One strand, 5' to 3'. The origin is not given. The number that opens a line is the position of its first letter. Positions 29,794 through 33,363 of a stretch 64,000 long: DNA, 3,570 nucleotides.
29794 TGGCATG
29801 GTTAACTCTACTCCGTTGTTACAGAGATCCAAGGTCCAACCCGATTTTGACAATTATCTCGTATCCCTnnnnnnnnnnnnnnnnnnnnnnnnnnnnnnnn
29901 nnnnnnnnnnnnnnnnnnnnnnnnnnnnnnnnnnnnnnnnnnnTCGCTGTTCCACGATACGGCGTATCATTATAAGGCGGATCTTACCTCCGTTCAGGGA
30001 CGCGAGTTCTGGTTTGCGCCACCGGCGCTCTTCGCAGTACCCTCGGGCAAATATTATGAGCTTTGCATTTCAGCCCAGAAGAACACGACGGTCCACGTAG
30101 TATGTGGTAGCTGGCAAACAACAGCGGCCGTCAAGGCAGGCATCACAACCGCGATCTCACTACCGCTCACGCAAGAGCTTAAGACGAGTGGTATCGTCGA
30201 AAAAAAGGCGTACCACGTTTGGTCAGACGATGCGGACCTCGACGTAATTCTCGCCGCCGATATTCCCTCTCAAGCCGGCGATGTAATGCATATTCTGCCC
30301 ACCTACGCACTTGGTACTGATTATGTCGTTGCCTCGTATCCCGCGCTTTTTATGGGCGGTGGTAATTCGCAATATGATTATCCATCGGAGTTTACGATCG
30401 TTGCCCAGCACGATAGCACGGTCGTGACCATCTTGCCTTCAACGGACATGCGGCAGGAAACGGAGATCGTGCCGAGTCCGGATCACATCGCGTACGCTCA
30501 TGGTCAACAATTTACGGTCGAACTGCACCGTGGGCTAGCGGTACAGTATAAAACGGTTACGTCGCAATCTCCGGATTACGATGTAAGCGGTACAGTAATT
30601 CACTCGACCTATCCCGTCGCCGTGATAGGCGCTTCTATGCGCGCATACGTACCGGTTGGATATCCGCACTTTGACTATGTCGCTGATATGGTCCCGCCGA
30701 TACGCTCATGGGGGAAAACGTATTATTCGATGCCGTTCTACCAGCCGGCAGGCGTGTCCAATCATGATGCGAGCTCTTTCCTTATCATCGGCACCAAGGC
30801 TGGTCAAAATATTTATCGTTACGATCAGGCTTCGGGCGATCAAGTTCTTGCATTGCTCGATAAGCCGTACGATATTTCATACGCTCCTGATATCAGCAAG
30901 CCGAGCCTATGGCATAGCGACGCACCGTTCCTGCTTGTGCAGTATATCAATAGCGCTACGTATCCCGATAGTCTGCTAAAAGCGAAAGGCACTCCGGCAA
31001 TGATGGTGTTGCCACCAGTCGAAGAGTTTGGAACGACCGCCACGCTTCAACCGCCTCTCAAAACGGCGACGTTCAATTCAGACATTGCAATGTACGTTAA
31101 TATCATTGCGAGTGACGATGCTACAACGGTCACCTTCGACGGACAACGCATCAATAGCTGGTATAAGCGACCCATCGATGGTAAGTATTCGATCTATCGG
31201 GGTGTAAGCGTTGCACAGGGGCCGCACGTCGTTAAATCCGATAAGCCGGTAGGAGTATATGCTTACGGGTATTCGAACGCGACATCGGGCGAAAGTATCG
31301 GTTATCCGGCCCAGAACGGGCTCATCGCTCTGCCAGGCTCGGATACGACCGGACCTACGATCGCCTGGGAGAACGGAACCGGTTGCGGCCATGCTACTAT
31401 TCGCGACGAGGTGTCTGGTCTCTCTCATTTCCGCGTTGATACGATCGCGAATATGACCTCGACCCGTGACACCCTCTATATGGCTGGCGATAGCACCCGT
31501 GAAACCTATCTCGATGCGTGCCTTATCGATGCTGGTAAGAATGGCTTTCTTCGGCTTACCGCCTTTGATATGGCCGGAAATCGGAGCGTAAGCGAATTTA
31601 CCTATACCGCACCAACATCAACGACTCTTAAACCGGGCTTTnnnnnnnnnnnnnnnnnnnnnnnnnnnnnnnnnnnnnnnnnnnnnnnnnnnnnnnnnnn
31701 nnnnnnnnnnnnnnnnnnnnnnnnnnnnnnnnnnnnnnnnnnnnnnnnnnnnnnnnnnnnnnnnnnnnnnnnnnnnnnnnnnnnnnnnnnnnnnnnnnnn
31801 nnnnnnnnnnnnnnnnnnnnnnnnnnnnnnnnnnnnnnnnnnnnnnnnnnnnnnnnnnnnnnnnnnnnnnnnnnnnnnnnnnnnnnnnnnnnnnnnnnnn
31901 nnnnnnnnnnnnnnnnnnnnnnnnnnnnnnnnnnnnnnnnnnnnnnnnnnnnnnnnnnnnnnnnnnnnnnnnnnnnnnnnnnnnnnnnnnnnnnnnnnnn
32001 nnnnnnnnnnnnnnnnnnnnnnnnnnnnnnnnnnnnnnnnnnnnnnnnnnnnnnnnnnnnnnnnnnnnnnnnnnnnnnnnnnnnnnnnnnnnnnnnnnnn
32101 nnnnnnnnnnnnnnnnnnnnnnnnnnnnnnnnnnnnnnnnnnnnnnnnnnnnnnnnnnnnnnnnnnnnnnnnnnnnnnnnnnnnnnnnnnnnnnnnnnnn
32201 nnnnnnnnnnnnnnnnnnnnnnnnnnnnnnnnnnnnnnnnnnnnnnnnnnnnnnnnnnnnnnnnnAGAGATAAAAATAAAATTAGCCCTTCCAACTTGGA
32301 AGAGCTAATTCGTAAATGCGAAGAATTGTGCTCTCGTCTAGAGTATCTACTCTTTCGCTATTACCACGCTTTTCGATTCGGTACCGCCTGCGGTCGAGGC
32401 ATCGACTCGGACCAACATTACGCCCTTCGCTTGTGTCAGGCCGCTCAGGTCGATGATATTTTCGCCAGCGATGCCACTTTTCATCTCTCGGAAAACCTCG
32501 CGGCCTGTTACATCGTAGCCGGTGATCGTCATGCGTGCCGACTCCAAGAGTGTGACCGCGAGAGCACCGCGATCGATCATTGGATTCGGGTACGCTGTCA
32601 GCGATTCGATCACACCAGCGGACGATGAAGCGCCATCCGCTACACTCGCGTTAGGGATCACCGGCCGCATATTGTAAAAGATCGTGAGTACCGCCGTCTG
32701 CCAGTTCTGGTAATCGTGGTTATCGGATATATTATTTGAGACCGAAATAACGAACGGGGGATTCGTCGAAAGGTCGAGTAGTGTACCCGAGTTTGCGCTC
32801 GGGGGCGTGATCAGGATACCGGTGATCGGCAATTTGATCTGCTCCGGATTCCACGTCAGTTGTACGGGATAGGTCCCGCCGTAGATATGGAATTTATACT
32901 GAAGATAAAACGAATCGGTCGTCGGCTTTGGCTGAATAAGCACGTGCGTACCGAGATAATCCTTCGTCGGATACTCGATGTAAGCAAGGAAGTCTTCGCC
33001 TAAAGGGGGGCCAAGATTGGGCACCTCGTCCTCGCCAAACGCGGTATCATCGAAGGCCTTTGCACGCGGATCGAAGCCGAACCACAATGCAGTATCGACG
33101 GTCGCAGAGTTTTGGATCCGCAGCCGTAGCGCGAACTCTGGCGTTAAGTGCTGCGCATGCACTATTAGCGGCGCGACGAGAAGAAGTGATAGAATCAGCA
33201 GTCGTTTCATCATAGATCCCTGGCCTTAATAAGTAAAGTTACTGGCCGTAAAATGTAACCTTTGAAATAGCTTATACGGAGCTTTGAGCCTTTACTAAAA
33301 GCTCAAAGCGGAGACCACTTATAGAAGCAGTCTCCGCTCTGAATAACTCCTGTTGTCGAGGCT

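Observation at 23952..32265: Tandem triplication of a large T9SS cargo family of unknown function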

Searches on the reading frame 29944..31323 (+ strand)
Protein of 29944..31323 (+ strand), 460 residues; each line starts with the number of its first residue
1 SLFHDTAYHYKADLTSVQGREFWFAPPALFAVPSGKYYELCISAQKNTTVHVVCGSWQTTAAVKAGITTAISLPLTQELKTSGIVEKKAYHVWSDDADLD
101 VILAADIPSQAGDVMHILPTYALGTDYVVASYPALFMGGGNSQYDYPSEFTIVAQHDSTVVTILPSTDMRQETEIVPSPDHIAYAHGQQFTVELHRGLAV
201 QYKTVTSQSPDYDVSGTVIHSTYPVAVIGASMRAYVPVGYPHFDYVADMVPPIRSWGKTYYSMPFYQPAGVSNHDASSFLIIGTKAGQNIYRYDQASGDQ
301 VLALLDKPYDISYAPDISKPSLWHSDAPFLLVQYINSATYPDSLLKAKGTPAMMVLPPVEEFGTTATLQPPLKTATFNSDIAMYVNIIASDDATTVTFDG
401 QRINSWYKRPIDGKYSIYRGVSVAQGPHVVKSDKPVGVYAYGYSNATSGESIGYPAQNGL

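Call 40: search_solved_structures(query=A3, max_evalue=1, show_alignments=0)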
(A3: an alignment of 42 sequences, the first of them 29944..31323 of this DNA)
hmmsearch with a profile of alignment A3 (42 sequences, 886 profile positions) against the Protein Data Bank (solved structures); distinct sequences matched with E-value up to 1: 15.
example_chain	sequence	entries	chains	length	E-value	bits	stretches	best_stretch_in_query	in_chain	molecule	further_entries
7sqc_F0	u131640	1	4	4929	5e-28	100.8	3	578-843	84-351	Hydin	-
9ijj_4G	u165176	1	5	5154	2.2e-23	85.4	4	623-833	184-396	Hydrocephalus-inducing protein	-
7n6g_1J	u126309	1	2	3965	1.7e-20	75.9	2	578-843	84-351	HYDIN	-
7n61_1B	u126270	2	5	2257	2.4e-15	58.8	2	590-781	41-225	FAP65 | Flagellar associated protein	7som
7n6g_1L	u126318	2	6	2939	1.5e-10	43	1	692-836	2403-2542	FAP47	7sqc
7n6g_3H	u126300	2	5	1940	4.7e-08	34.7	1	586-782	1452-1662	FAP74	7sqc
9fh8_A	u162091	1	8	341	5.2e-05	24.6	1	673-786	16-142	Centrosomal protein 192 (CEP192)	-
8glj_D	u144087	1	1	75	0.00014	23.2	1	807-883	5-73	Por secretion system C-terminal sorting domain-containing protein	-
7n6g_4C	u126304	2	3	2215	0.00015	23.2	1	579-784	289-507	FAP81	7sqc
9ijj_4A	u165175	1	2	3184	0.0005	21.4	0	641-781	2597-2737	Cilia and flagella-associated protein 47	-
8glk_D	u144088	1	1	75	0.00088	20.6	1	807-885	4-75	Endonuclease I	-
9ijj_C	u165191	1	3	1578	0.00098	20.4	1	587-739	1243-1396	Cilia- and flagella-associated protein 74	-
7n6g_3J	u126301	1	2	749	0.0011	20.3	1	580-790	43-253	FAP360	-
7sqc_M0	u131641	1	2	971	0.0018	19.6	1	580-790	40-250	FAP221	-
8qb1_A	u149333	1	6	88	0.062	14.5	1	805-883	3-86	Mirolase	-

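Call 42: search_protein_representatives(protein=window:29944-31323:+)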
Query: 460 residues. Proteins with E-value up to 0.001 (for the whole library): 3751; up to 1e-10: 1470; up to 1e-30: 118. The best 150 are listed.
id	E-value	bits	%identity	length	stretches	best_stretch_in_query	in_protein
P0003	1.6e-164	564.5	57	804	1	3-460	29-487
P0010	5.0e-129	447.4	53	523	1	2-420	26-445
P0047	1.0e-96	340.9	41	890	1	18-452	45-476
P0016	7.1e-96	338.2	42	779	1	17-445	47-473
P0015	1.4e-95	337.2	44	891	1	18-444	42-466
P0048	4.8e-95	335.4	43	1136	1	16-445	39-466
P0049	9.0e-94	331.2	43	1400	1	15-444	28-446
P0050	1.4e-92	327.3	42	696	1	17-445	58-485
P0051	7.5e-91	321.6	38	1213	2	17-445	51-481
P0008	5.6e-90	318.7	40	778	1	3-444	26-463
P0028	8.8e-90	318.1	41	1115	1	17-444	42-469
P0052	1.8e-89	317.0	41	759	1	2-445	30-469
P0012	4.1e-88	312.6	42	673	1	2-445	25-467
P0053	5.6e-88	312.2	43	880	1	17-446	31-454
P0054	2.0e-85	303.8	41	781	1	1-453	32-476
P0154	4.7e-28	114.6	31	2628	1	17-459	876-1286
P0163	1.1e-26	110.1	29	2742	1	19-451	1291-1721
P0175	2.0e-25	105.9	29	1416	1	18-446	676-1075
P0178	4.3e-25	104.8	30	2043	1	17-445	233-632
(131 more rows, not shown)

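Call 43: predict_structure(alignment_id=A3)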
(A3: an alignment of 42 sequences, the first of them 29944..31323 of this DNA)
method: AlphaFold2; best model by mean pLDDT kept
length: 460 residues; sequences in the alignment: 42
mean_pLDDT: 91.1   pTM: 0.91
mean pLDDT of the five models: 91.1, 91.0, 90.6, 90.4, 89.5
residues with pLDDT >= 90: 345; 70-90: 94; 50-70: 13; < 50: 8
segments of 3 or more residues with pLDDT < 50: 7-11
pLDDT, mean of each block of 10 residues (from residue 1): 46 71 94 81 94 97 93 93 97 95 86 91 97 89 91 98 98 91 98 98 92 96 98 92 92 97 90 89 98 96 97 95 98 93 81 95 91 75 94 95 95 96 91 95 80 83
secondary structure, 60 per line:
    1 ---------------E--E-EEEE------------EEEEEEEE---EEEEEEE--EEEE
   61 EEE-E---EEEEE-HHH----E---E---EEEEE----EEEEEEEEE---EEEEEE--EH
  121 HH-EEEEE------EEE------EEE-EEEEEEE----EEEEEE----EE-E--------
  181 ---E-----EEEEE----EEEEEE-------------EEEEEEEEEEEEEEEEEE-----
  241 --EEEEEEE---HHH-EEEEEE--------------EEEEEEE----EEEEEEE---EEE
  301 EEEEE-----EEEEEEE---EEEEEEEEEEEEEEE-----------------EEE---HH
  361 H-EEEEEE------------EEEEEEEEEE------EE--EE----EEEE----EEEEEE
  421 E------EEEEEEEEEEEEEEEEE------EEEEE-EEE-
elements in order: E21-24 E37-44 E48-54 E57-63 E69-73 E90-94 E99-107 E111-116 E124-128 E135-137 E144-146 E148-154 E159-164 E190-194 E199-204 E218-235 E243-249 E257-262 E277-283 E288-294 E298-305 E311-317 E321-335 E353-355 E363-368 E381-390 E407-410 E415-421 E428-444 E451-455 E457-459

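Call 45: fold_search(model_id=the predicted structure, library=pdb)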
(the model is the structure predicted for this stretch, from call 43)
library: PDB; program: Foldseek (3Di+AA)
matches with E <= 10: 1158; with E <= 0.001: 2
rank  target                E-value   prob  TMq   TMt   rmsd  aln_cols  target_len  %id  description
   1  6xi3                  6.5e-04  0.23  0.10  0.12  41.2       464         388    9  Crystal structure of tetra-tandem repeat in extending region of large adhesion protein (released 2020-10-14)
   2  4p99_A                9.2e-04  0.30  0.12  0.13  48.8       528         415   10  Ca2+-stabilized adhesin helps an Antarctic bacterium reach out and bind ice (released 2014-06-18)
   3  7vcn_B                1.1e-03  0.16  0.11  0.11  40.4       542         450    8  Crystal Structure of PitA fragment from pilus islet-2 of Streptococcus oralis with Tb-Xo4 (released 2022-07-13)
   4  7c7u_A                1.2e-03  0.23  0.14  0.12  24.6       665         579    6  Biofilm associated protein - BSP domain (released 2021-05-12)
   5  6grs_A                1.4e-03  0.20  0.13  0.11  27.1       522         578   10  Paired immunoglobulin-like receptor B (PirB) or Leukocyte immunoglobulin-like receptor subfamily B member 3 (LILRB3) f (released 2019-02-06)
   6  7vcr_B                1.9e-03  0.15  0.11  0.11  40.8       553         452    6  Crystal Structure of PitA fragment from pilus islet-2 of Streptococcus oralis (released 2022-06-01)
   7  7c7u_B                3.1e-03  0.18  0.13  0.11  24.6       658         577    6  Biofilm associated protein - BSP domain (released 2021-05-12)
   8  8v2b_C                4.6e-03  0.33  0.15  0.10  29.4       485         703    9  Cryo-EM structure of mouse type II OSM receptor complex: model for full extracellular assembly (released 2024-11-20)
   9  9ijj_4K               6.2e-03  0.10  0.10  0.11  36.1       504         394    8  In situ structure of the central apparatus in mouse sperm axoneme. (released 2025-06-04)
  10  8ofd                  8.7e-03  0.28  0.13  0.15  15.6       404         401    9  Crystal structure of beta-conglutin from Lupinus albus refined to 2.81 A (released 2023-06-14)
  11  9ijj_4J               9.6e-03  0.08  0.09  0.07  37.9       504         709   10  In situ structure of the central apparatus in mouse sperm axoneme. (released 2025-06-04)
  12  9d7g_E                1.0e-02  0.06  0.07  0.07  26.8       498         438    7  BG505 DS-SOSIP.664 apo structure from the CH103 KN cryo-EM dataset (released 2025-06-04)
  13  6x6q_A                1.2e-02  0.08  0.10  0.09  45.7       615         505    9  Peptide-bound structure of Marinomonas primoryensis peptide-binding domain (released 2021-09-01)
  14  9qj4_B                1.3e-02  0.28  0.13  0.17  22.7       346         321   10  Structure of the Complement classical and lectin pathway proconvertase, C4b2 (released 2025-12-24)
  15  8yot_B                1.3e-02  0.10  0.12  0.13  27.2       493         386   10  Nanobody in complex with LILRB3 (released 2025-06-18)
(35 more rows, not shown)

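Call 48: fold_search(model_id=the predicted structure, library=viral)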
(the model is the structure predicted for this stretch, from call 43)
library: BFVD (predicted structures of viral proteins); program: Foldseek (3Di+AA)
matches with E <= 10: 916; with E <= 0.001: 4
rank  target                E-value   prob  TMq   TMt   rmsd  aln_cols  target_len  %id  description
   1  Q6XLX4                6.4e-10  1.00  0.50  0.45   7.7       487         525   10  FirrV-1-C4 [Feldmannia irregularis virus a]
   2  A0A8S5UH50            1.0e-04  0.63  0.15  0.07  28.0       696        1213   10  PA14 domain-containing protein [Myoviridae sp. ctshb19]
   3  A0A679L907            6.3e-04  0.33  0.14  0.06  26.9       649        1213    9  (no name in the UniProt tables at hand)
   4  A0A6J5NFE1            8.9e-04  0.18  0.12  0.07  23.9       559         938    9  GLEYA adhesin domain containing protein [uncultured Caudovirales phage]
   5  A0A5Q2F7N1            1.3e-03  0.10  0.10  0.08  27.5       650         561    9  Uncharacterized protein [Serratia phage JS26]
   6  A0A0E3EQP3            3.0e-03  0.14  0.12  0.08  27.6       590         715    9  PA14 domain-containing protein [Synechococcus phage ACG-2014a]
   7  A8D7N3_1              4.5e-03  0.35  0.13  0.07  25.2       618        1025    9  Genome polyprotein [aquamavirus A1]
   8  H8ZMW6                5.2e-03  0.13  0.12  0.07  32.1       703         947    9  Uncharacterized protein [Synechococcus phage S-MbCM6]
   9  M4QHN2                6.6e-03  0.13  0.12  0.06  32.4       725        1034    7  PA14 domain-containing protein [Cyanophage P-RSM1]
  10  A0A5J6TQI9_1          8.0e-03  0.13  0.12  0.08  21.5       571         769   10  (no name in the UniProt tables at hand)
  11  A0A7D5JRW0            9.7e-03  0.09  0.10  0.10  22.5       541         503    8  (no name in the UniProt tables at hand)
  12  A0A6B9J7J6            9.7e-03  0.06  0.09  0.08  22.4       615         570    8  Baseplate wedge protein gp6-like N-terminal helical domain-containing protein [Vibrio phage vB_VchM_Kuja]
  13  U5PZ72                1.0e-02  0.08  0.10  0.08  25.8       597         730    8  Uncharacterized protein [Bacillus phage Page]
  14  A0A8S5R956            1.1e-02  0.05  0.08  0.06  45.6       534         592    8  Uncharacterized protein [Siphoviridae sp. ctvxh7]
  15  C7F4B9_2              1.2e-02  0.11  0.12  0.07  31.2       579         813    8  (no name in the UniProt tables at hand)
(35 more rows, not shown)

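Call 70: search_protein_families(library=pfam, proteins=[P0154, P0163, P0178, P0175], max_evalue=0.00001)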
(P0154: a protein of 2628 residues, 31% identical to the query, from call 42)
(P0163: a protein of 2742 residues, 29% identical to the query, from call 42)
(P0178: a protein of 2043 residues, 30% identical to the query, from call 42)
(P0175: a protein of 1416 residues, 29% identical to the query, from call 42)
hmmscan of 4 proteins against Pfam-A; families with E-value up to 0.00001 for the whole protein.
P0154 (2628 aa): 5 families
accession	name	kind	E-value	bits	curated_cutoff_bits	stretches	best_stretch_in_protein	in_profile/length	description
PF17517.7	IgGFc_binding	-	1.3e-72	245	25.6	1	974-1272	1-297/297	IgGFc binding protein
PF05345.18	He_PIG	-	1.5e-36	125.2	24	5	1709-1780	16-95/96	Putative Ig domain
PF17210.9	SdrD_B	-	5e-10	40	29.7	1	1789-1867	4-78/112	SdrD B-like domain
PF17963.7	Big_9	-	9e-10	39.8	23.6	0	1893-1976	1-86/89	Bacterial Ig domain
PF24908.1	Ig_SIBA-E_2nd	-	5.6e-07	30.2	27.8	0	1620-1683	23-90/117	Integrin beta-like protein A-E, second Ig-like domain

P0163 (2742 aa): 8 families
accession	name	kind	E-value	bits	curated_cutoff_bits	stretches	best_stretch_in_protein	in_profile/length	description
PF17517.7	IgGFc_binding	-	2.2e-71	241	25.6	1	1384-1715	1-297/297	IgGFc binding protein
PF18911.6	PKD_4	-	1.1e-22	80.3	27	2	2556-2636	18-85/85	PKD domain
PF01835.25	MG2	-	3.3e-14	53.4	32.8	0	933-1030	4-96/96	MG2 domain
PF00085.26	Thioredoxin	-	4.2e-13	49.6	23.5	1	85-160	13-90/103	Thioredoxin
PF00801.26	PKD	-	2.7e-08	34.1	23.5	1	2556-2630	15-75/80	PKD domain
PF13098.12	Thioredoxin_2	-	3.9e-07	30.8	27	1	86-159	2-95/104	Thioredoxin-like domain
PF13728.12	TraF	-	9.5e-07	29.3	23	1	92-161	132-211/224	F plasmid transfer operon protein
PF13899.12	Thioredoxin_7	-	1.4e-06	28.8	27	1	77-145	5-76/83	Thioredoxin-like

P0178 (2043 aa): 9 families
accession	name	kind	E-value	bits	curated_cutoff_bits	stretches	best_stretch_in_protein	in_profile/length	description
PF17517.7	IgGFc_binding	-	4.3e-66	223.6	25.6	1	329-629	2-297/297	IgGFc binding protein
PF17963.7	Big_9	-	3.5e-33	114.8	23.6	2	18-102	1-88/89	Bacterial Ig domain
PF22352.2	K319L-like_PKD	-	3.6e-31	107.5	27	2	1398-1479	1-84/84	K319L-like, PKD domain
PF17803.7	Cadherin_4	-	1.1e-13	51.9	25.1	1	8-67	1-65/71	Bacterial cadherin-like domain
PF17892.7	Cadherin_5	-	8.3e-11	42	26.5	1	18-105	2-98/98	Cadherin-like domain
PF17957.7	Big_7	-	3.8e-06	27.9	24.1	1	1573-1645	1-70/70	Bacterial Ig domain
PF00801.26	PKD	-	5.8e-06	26.6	23.5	0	1231-1289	26-80/80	PKD domain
PF02369.22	Big_1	-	9.3e-06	26.1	34.9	1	674-733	19-80/93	Bacterial Ig-like domain (group 1)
PF20148.4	DUF6531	-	9.6e-06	26.3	24.1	0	1773-1817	8-51/74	Domain of unknown function (DUF6531)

P0175 (1416 aa): 5 families
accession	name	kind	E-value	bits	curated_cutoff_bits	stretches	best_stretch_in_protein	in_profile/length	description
PF17517.7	IgGFc_binding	-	4.7e-68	230.1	25.6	1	770-1071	1-297/297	IgGFc binding protein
PF17963.7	Big_9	-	8.9e-24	84.6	23.6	2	574-652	1-81/89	Bacterial Ig domain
PF17892.7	Cadherin_5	-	3.6e-14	52.8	26.5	1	573-651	1-87/98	Cadherin-like domain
PF17803.7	Cadherin_4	-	3e-12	47.3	25.1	1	565-629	2-71/71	Bacterial cadherin-like domain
PF00404.24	Dockerin_1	-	3.5e-07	30.7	22.9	1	1364-1410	3-55/57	Dockerin type I domain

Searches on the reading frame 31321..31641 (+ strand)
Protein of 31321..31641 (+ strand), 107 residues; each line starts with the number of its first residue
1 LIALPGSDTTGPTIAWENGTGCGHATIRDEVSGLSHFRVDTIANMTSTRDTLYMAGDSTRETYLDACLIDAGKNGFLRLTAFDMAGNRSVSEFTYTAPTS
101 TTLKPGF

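Call 56: search_protein_families(library=pfam, proteins=[window:31321-31641:+], max_evalue=5)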
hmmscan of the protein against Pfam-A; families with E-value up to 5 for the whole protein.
window:31321-31641:+ (107 aa): 1 family
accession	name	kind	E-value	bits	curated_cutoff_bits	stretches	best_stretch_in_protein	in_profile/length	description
PF24893.1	DUF7743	-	0.15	12.2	27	1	24-91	25-90/120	Domain of unknown function (DUF7743)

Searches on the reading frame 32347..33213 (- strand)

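Call 3: search_protein_families(library=pfam, proteins=[window:32347-33213:-], max_evalue=0.1)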
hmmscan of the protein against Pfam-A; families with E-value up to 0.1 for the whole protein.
window:32347-33213:- (288 aa): 1 family
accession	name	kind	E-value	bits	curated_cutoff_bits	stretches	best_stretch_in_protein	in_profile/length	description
PF18962.6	Por_Secre_tail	-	0.00012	22.8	27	1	208-283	2-74/75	Secretion system C-terminal sorting domain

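Call 4: search_protein_families(library=ncbifam, proteins=[window:32347-33213:-], max_evalue=0.1)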
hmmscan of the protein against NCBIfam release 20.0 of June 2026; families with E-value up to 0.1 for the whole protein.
window:32347-33213:- (288 aa): 3 families
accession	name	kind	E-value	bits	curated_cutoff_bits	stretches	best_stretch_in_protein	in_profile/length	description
TIGR04183.1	Por_Secre_tail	domain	2.9e-05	23.9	23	1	208-285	2-71/72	T9SS type A sorting domain-containing protein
NF038113.1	T9SSA_dep_M36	equivalog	4.9e-05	21.7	885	1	201-275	790-860/869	T9SS-dependent M36 family metallopeptidase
NF052323.1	T9SSA_dep_M6i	equivalog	0.0022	16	600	1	207-286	960-1040/1043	T9SS-dependent M6-like inactivated metalloprotease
